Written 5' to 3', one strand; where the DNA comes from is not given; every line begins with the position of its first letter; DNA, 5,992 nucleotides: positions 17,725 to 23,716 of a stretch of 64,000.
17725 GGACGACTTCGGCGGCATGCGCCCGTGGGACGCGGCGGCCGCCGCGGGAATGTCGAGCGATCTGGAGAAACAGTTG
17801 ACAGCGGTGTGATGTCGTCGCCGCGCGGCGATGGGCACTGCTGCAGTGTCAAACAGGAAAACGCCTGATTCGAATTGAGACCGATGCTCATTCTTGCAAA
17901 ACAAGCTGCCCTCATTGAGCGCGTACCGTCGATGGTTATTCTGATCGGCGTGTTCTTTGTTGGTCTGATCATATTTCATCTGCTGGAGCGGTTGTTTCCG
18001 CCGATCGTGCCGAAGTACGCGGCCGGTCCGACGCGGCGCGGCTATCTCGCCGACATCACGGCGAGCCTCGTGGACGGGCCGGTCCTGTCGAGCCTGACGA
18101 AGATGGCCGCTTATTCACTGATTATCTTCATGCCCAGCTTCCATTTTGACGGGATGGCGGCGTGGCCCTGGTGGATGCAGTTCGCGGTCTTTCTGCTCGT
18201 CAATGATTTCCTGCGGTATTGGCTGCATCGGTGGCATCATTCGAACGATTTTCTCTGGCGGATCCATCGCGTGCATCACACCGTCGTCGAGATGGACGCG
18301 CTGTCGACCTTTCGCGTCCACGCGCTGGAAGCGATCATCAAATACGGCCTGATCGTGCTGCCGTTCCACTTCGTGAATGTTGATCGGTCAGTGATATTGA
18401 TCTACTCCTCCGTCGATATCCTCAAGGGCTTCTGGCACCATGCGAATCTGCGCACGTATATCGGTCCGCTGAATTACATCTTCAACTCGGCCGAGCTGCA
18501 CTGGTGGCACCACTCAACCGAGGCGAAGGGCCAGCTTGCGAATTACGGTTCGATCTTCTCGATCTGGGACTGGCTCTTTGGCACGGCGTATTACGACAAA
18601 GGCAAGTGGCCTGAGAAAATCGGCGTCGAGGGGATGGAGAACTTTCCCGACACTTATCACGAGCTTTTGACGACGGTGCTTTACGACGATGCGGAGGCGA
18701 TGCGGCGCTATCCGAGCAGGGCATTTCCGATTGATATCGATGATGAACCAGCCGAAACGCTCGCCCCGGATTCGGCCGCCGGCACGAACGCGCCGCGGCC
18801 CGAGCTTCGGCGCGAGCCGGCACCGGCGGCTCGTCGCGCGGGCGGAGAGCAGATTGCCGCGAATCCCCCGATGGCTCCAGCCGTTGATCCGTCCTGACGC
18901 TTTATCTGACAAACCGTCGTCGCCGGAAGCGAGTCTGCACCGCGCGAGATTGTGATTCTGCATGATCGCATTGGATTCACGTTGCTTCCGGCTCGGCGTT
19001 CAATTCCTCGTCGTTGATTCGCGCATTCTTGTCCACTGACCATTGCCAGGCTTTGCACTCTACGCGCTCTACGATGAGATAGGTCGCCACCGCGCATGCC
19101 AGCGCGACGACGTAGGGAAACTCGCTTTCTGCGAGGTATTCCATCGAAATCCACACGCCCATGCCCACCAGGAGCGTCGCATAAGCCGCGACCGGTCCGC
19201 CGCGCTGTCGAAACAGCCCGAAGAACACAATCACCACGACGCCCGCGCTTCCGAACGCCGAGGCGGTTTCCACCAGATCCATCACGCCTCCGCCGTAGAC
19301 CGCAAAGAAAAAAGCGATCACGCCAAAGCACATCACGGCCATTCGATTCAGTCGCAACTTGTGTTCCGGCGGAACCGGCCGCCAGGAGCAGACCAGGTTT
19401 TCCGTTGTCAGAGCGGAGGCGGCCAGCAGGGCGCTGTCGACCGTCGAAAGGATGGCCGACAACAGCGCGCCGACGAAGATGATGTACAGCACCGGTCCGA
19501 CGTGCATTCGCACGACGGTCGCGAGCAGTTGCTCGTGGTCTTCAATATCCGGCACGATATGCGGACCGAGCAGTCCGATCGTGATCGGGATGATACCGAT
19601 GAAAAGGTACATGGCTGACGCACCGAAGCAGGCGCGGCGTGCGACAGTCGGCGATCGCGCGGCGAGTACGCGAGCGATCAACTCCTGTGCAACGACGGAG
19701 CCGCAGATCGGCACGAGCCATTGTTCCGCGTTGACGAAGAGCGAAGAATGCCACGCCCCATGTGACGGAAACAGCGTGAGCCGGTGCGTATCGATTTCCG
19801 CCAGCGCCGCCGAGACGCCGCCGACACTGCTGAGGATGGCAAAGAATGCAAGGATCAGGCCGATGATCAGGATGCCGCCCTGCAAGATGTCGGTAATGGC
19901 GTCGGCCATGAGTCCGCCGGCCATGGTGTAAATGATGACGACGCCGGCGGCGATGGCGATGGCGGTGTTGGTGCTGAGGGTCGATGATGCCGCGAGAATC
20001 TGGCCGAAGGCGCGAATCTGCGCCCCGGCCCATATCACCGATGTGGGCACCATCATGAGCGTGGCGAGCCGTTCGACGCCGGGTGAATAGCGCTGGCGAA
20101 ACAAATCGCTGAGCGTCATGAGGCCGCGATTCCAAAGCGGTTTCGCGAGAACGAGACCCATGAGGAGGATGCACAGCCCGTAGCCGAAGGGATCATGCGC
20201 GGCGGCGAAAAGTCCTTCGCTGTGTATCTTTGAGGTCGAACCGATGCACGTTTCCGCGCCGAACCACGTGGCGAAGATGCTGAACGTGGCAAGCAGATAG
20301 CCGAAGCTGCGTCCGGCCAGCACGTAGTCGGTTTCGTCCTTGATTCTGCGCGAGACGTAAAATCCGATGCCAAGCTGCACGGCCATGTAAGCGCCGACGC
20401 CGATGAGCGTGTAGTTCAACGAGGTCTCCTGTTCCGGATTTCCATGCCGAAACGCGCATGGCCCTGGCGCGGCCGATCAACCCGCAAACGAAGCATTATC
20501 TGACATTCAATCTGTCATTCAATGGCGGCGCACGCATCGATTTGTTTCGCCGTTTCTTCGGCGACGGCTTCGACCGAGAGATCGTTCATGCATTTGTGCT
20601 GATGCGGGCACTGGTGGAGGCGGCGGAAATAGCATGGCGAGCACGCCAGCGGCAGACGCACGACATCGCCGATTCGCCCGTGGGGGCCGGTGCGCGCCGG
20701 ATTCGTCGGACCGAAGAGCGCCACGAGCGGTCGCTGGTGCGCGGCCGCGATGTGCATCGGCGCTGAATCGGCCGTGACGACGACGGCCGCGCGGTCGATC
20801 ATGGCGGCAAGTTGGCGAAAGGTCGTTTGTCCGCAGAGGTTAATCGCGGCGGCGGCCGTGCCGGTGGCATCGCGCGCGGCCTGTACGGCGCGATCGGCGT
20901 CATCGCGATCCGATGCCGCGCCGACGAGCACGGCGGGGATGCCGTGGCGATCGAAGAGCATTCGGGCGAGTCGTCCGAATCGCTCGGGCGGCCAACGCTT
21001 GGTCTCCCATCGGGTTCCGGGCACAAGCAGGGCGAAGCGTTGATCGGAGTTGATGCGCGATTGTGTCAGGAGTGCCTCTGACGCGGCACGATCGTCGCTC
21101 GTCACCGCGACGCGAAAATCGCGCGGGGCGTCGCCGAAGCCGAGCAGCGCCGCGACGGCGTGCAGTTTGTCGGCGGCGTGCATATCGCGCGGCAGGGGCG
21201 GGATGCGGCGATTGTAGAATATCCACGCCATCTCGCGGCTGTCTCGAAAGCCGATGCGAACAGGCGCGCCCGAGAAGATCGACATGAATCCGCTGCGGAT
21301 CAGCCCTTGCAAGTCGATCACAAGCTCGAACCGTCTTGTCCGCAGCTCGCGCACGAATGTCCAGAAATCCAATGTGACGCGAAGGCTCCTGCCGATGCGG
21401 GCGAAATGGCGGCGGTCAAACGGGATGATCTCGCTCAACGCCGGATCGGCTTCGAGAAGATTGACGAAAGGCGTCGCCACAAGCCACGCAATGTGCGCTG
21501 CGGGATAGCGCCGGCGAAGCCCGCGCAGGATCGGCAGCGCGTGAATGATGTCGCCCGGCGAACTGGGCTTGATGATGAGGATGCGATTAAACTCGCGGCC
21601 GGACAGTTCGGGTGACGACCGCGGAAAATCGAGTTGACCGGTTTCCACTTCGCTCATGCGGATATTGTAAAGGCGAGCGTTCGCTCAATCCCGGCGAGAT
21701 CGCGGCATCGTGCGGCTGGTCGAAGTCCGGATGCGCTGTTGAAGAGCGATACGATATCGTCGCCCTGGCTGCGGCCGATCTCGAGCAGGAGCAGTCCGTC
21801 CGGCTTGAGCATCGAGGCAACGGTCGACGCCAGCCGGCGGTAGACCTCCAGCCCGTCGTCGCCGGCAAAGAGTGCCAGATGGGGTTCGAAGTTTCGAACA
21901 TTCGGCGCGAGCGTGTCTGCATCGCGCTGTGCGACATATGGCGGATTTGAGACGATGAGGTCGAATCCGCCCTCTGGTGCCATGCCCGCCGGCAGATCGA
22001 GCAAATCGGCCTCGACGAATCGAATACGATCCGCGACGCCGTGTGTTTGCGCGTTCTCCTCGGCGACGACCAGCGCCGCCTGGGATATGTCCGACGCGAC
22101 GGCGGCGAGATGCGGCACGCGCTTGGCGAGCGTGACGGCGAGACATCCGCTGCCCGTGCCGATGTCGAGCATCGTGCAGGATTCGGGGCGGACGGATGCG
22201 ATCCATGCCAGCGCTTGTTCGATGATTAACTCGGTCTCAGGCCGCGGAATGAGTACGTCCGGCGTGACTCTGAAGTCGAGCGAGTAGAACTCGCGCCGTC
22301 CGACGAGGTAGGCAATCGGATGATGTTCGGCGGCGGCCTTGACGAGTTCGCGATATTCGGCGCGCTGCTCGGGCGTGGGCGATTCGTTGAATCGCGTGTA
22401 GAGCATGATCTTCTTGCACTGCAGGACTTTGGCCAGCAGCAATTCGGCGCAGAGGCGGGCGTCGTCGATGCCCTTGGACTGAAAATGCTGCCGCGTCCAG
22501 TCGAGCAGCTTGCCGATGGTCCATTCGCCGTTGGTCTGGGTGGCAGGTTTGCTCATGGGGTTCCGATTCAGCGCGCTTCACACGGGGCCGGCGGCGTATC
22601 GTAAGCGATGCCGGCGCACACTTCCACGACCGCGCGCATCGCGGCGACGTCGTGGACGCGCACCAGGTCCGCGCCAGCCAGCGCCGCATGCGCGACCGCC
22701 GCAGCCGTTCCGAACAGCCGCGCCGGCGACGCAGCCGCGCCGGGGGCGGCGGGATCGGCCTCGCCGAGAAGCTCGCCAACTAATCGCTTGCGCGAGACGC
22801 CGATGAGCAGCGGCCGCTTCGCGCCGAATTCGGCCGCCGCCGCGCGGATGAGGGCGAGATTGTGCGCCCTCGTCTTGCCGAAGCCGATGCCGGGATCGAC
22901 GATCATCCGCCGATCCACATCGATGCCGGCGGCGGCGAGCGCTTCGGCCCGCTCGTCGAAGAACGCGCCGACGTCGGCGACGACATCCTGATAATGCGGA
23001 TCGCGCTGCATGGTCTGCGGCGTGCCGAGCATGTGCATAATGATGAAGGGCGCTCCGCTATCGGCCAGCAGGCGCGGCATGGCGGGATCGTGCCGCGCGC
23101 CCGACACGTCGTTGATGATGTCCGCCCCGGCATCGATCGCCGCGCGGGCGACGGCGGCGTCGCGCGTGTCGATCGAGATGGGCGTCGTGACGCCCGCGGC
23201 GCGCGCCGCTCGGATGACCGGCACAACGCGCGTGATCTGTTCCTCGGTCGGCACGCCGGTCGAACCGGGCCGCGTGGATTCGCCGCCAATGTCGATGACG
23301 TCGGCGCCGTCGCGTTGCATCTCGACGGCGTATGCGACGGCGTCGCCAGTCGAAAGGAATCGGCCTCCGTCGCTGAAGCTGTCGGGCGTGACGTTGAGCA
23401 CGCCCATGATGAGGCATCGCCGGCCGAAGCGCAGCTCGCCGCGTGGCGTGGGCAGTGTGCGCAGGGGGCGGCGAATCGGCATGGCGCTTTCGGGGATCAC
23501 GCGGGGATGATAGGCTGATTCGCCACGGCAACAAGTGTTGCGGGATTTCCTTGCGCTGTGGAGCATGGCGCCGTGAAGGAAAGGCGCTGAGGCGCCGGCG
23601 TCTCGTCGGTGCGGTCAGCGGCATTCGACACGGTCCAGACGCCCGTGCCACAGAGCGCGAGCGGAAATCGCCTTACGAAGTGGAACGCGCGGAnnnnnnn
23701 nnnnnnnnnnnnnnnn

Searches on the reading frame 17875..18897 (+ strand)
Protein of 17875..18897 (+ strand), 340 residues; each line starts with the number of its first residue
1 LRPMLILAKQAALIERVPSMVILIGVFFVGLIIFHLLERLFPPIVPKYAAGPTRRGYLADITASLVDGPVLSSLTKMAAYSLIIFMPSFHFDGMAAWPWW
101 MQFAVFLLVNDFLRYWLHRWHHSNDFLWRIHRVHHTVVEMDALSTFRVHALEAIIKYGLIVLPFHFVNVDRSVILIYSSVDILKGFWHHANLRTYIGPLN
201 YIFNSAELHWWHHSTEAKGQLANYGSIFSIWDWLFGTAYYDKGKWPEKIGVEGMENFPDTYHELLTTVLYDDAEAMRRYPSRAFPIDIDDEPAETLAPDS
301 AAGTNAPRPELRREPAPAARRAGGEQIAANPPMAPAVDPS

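Call 81: search_protein_families(library=ncbifam, proteins=[window:17875-18897:+], max_evalue=0.00001)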
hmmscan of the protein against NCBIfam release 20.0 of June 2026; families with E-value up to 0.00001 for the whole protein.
window:17875-18897:+ (340 aa): 1 family
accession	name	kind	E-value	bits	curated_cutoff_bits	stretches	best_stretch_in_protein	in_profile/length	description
NF052566.1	OrLpdHdlsOlsERhiz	equivalog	1.2e-30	106.9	475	1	82-253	94-269/293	ornithine lipid hydroxylase OlsE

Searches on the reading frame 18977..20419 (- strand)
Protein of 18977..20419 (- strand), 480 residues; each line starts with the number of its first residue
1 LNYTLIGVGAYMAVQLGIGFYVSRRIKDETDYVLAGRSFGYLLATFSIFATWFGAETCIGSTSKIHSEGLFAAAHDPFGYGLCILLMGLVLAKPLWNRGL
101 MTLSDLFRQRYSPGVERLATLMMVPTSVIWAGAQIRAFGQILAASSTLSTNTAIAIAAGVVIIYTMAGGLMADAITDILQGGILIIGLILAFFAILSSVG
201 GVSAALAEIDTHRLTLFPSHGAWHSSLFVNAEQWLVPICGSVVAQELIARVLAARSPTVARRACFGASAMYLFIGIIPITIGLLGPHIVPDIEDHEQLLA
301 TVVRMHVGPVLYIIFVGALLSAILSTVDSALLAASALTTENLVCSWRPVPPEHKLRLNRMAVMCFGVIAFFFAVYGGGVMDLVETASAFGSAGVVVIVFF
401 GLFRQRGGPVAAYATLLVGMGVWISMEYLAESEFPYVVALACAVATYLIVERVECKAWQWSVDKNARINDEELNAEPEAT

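Call 8: search_protein_families(library=pfam, proteins=[window:18977-20419:-], max_evalue=0.001)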
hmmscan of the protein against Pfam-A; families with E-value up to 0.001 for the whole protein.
window:18977-20419:- (480 aa): 1 family
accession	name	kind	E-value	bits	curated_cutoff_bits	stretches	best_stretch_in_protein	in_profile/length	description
PF00474.23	SSF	-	1.7e-36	126.5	22.8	1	32-419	1-406/406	Sodium:solute symporter family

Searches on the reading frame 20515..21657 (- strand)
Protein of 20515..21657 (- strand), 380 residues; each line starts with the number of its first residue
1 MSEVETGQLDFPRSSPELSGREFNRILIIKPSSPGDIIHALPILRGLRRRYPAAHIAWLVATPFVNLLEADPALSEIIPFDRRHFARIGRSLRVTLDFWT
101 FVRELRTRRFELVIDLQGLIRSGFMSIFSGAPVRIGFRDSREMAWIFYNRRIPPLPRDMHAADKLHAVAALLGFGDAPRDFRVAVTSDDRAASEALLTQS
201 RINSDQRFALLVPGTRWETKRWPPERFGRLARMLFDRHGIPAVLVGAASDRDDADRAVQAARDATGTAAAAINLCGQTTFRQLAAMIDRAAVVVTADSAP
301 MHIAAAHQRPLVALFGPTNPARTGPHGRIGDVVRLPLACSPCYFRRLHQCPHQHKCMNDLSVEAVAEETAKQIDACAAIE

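Call 8: search_protein_families(library=pfam, proteins=[window:20515-21657:-], max_evalue=0.001)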
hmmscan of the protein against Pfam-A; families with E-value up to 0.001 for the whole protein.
window:20515-21657:- (380 aa): 1 family
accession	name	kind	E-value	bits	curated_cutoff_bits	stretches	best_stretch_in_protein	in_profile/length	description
PF01075.23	Glyco_transf_9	-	1.4e-49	169.1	22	1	99-343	2-237/247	Glycosyltransferase family 9 (heptosyltransferase)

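Call 81: search_protein_families(library=ncbifam, proteins=[window:20515-21657:-], max_evalue=0.00001)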
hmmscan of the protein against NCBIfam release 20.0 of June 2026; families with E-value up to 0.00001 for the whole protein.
window:20515-21657:- (380 aa): 6 families
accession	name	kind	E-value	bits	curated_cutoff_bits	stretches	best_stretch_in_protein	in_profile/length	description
TIGR02193.1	heptsyl_trn_I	equivalog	3.3e-46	158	185.3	1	25-328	1-294/320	lipopolysaccharide heptosyltransferase I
TIGR02195.1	heptsyl_trn_II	equivalog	4.8e-46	157.5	134.6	1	25-369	1-334/339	lipopolysaccharide heptosyltransferase II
TIGR02201.1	heptsyl_trn_III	equivalog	3.9e-42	144.5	170.2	1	25-320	1-291/344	putative lipopolysaccharide heptosyltransferase III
NF008204.0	PRK10964.1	equivalog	2.6e-31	108.9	437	1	25-328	2-292/322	lipopolysaccharide heptosyltransferase RfaC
NF008162.0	PRK10916.1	equivalog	7.6e-30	104.3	569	1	25-369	2-339/348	ADP-heptose--LPS heptosyltransferase RfaF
NF007742.0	PRK10422.1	equivalog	2.6e-27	95.6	467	1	22-319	4-292/352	lipopolysaccharide core heptosyltransferase RfaQ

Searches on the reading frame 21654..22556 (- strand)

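Call 8: search_protein_families(library=pfam, proteins=[window:21654-22556:-], max_evalue=0.001)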
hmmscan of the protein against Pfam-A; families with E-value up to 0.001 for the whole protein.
window:21654-22556:- (300 aa): 16 families
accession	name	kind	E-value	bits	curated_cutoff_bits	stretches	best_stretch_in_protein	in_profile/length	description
PF17827.6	PrmC_N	-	3.2e-17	63.3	23.4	1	17-86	2-71/71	PrmC N-terminal domain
PF05175.20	MTS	-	1.5e-15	57.7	23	1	126-214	32-115/170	Methyltransferase small domain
PF13649.12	Methyltransf_25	-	4.9e-13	50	27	1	130-215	2-84/97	Methyltransferase domain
PF13847.12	Methyltransf_31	-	9.6e-13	48.5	27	1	126-257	4-108/145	Methyltransferase domain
PF01170.24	UPF0020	-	6.5e-10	39.5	22.3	1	111-208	43-132/197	RMKL-like, methyltransferase domain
PF06325.19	PrmA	-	7.6e-10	39.2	22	1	115-204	151-233/296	Ribosomal protein L11 methyltransferase (PrmA)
PF08242.18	Methyltransf_12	-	5e-09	37.2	30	1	130-204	1-72/98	Methyltransferase domain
PF08241.18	Methyltransf_11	-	1.4e-08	35.7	21.2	1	130-204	1-67/95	Methyltransferase domain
PF12847.13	Methyltransf_18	-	4.1e-07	30.6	27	1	115-186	4-75/151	Methyltransferase domain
PF13489.12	Methyltransf_23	-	2.5e-06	27.7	27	1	123-282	20-139/164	Methyltransferase domain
PF09445.16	Methyltransf_15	-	4e-06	27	22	1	128-206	3-80/165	RNA cap guanine-N2 methyltransferase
PF03602.21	Cons_hypoth95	-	5.4e-06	26.6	24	1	105-212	22-128/182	Conserved hypothetical protein 95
PF07669.17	Eco57I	-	0.00014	22.4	25.3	1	184-214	69-91/171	Eco57I restriction-modification methylase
PF01209.24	Ubie_methyltran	-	0.00019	21.3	20.1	1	126-190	48-112/233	ubiE/COQ5 methyltransferase family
PF05971.18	Methyltransf_10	-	0.0004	20.3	23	1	121-214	98-194/299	RNA methyltransferase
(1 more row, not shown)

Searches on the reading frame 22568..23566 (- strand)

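Call 8: search_protein_families(library=pfam, proteins=[window:22568-23566:-], max_evalue=0.001)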
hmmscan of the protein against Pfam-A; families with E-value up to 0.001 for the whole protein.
window:22568-23566:- (332 aa): 1 family
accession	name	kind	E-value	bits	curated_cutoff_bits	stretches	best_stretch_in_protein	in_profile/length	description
PF00809.28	Pterin_bind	-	5.5e-80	268.9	25.5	1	54-305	1-244/244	Pterin binding enzyme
